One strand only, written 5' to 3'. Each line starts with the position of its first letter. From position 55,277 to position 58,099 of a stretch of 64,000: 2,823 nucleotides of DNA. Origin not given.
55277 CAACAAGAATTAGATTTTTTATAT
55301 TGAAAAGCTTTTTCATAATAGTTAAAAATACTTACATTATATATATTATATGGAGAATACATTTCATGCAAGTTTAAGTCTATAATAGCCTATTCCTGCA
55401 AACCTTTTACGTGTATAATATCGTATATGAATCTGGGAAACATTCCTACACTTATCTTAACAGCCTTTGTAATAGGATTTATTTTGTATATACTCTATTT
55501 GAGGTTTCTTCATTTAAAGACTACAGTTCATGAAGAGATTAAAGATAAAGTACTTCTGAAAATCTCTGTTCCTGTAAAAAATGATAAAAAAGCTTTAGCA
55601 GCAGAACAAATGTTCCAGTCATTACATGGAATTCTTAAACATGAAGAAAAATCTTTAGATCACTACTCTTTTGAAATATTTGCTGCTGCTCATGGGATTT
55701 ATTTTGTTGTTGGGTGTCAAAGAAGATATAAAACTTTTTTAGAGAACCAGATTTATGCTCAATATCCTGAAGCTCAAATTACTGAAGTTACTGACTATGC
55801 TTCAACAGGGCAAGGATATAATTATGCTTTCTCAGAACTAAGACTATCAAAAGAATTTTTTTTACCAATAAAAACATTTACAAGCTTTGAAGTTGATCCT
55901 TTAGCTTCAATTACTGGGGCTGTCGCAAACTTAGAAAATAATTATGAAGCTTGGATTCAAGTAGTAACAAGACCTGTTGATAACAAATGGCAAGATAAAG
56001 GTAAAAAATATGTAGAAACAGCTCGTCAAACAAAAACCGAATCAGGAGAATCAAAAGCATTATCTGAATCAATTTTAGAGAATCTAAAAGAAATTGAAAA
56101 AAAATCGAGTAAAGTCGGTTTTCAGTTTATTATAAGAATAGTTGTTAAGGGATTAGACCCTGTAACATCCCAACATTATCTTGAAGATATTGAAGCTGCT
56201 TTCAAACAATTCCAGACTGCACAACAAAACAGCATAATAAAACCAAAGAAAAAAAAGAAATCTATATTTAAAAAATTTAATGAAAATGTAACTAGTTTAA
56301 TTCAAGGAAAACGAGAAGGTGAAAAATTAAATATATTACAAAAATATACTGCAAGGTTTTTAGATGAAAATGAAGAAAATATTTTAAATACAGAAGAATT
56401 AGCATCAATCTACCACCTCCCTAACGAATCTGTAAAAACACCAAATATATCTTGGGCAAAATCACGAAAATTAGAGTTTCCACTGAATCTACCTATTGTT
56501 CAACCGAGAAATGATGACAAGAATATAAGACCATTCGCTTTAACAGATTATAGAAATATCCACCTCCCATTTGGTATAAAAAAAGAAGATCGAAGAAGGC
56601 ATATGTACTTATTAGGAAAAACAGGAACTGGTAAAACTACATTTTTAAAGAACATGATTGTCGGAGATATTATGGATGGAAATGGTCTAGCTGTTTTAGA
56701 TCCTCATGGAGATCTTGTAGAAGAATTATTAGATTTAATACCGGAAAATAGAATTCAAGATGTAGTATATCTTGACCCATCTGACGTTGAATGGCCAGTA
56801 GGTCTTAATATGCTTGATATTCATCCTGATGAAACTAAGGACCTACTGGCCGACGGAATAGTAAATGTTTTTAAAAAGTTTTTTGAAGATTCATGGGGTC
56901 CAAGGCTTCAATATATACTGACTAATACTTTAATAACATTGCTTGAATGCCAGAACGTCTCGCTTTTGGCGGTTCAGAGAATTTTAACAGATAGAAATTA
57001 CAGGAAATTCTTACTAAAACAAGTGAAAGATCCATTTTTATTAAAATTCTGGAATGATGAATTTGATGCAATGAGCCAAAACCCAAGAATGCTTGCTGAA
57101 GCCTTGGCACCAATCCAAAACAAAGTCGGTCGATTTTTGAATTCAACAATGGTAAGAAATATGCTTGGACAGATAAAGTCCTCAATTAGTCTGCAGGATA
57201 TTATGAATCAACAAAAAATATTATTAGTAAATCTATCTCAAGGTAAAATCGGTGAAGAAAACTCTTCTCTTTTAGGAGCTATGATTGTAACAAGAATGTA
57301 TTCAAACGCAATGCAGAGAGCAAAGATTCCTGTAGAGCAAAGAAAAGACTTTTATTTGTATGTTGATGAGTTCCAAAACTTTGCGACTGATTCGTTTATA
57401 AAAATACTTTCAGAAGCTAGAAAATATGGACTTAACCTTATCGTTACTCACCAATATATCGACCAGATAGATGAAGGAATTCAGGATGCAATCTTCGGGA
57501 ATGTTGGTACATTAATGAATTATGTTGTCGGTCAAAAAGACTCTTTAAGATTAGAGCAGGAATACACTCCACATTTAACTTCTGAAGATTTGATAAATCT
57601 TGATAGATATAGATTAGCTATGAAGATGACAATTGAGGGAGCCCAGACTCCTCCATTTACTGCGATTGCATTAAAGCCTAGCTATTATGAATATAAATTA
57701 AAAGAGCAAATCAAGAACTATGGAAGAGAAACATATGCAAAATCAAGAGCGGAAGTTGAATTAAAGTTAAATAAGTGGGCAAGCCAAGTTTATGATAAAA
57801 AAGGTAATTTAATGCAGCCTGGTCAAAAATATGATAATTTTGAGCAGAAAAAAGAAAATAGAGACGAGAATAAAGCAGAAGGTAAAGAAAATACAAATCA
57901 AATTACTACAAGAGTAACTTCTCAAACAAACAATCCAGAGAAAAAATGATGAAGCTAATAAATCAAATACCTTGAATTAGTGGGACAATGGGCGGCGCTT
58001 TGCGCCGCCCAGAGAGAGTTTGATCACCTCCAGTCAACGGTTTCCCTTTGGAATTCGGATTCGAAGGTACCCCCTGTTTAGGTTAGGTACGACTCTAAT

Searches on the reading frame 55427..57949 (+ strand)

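Call 32: search_protein_families(library=pfam, proteins=[window:55427-57949:+], max_evalue=0.001)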
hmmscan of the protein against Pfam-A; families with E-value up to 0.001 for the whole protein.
window:55427-57949:+ (840 aa): 3 families
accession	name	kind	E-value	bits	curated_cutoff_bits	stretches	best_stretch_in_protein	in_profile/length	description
PF10412.15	TrwB_AAD_bind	-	8.2e-11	41.8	20.5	1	384-683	9-288/387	Type IV secretion-system coupling protein DNA-binding domain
PF01935.23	DUF87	-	2.9e-09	37.8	23.2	1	375-608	9-206/220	Helicase HerA, central domain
PF12696.13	TraG-D_C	-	6.8e-05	23.2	22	1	643-698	3-63/126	TraM recognition site of TraD and TraG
